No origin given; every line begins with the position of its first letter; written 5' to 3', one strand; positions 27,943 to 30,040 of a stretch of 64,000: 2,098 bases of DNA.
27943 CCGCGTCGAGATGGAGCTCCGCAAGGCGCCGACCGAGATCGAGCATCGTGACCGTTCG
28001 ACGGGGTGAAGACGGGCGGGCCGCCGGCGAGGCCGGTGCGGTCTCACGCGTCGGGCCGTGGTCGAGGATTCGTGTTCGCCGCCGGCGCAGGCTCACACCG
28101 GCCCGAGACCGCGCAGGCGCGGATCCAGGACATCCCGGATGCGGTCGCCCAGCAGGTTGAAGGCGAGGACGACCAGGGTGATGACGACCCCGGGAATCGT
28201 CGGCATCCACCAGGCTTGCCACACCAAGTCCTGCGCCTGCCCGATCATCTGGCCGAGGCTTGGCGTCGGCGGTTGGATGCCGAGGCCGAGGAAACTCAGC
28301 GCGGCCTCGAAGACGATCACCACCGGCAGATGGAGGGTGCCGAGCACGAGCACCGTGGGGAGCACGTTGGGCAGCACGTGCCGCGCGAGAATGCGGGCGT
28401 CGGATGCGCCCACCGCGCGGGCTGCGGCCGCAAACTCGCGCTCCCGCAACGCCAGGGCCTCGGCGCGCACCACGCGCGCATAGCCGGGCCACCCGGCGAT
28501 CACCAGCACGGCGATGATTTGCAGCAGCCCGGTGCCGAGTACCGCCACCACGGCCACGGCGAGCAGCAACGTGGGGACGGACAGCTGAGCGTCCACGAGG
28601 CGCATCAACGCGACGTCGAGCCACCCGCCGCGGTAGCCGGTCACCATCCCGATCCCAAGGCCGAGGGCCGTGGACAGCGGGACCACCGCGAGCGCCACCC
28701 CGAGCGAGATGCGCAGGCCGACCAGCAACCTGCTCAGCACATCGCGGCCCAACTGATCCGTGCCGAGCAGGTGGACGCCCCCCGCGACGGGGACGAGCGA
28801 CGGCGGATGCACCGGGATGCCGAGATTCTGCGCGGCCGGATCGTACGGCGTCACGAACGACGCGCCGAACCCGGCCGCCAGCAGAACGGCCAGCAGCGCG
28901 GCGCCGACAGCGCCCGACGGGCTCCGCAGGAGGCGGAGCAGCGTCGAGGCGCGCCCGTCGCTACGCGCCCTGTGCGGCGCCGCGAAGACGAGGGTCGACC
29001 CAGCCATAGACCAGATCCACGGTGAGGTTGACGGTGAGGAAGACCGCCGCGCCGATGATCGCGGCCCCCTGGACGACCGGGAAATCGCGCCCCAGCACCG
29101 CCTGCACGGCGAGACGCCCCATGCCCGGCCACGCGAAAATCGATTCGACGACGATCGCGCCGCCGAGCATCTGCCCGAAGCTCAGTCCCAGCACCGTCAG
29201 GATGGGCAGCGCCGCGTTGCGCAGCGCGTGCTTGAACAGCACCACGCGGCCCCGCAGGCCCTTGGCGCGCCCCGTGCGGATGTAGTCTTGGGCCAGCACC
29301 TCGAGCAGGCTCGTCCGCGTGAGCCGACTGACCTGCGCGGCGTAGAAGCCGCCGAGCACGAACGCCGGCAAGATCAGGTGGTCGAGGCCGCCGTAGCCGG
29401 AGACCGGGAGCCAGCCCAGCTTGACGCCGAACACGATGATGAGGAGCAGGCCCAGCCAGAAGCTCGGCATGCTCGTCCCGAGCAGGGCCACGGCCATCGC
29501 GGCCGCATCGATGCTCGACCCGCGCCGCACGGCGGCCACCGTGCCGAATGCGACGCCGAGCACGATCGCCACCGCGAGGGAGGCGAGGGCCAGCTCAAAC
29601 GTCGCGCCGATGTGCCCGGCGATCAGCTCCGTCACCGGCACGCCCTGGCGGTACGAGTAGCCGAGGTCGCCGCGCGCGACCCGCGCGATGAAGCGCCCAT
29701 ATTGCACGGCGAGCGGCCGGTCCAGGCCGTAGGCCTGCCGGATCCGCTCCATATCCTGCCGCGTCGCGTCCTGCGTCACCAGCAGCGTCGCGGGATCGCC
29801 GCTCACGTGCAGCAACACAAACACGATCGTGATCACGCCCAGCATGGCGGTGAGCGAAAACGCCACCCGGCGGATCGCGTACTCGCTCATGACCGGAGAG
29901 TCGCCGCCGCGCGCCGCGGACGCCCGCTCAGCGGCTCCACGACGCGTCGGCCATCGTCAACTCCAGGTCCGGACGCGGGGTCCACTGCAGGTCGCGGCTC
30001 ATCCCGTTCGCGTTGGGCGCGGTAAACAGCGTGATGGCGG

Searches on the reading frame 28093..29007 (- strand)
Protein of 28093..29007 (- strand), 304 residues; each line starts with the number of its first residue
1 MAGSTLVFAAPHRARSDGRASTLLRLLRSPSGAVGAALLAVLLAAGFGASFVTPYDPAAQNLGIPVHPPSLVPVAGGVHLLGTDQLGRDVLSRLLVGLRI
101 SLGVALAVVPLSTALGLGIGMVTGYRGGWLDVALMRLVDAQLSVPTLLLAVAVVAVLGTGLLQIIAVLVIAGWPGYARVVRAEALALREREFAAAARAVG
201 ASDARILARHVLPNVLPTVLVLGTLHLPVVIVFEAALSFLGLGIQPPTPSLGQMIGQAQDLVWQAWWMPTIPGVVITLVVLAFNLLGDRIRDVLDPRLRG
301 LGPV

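Call 10: search_protein_families(library=pfam, proteins=[window:28093-29007:-], max_evalue=0.001)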
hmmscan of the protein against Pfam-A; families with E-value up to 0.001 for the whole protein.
window:28093-29007:- (304 aa): 2 families
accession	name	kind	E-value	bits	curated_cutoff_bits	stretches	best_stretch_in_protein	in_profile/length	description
PF00528.27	BPD_transp_1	-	1.2e-35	123.4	26.4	1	116-299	1-183/184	Binding-protein-dependent transport system inner membrane component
PF12911.12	OppC_N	-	0.00023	21.4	23.9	1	23-63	7-47/53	N-terminal TM domain of oligopeptide transport permease C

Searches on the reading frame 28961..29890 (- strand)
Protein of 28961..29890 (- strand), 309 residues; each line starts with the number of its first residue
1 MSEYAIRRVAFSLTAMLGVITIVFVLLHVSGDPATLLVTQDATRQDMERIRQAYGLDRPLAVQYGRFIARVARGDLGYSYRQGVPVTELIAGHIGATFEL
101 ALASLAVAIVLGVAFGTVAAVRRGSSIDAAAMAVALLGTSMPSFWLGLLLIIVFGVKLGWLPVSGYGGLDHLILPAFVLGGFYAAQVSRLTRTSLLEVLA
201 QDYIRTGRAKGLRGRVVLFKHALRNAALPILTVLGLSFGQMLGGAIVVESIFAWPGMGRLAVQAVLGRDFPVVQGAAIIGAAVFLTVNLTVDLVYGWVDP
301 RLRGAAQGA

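Call 10: search_protein_families(library=pfam, proteins=[window:28961-29890:-], max_evalue=0.001)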
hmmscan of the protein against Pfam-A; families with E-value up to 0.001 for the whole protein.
window:28961-29890:- (309 aa): 2 families
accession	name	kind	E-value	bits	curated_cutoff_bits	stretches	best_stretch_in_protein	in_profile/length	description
PF00528.27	BPD_transp_1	-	1.9e-42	145.5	26.4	1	112-303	1-183/184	Binding-protein-dependent transport system inner membrane component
PF19300.4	BPD_transp_1_N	-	2.6e-09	37.7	23.8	1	1-74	1-75/114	Binding-prot-dependent transport system membrane comp, N-term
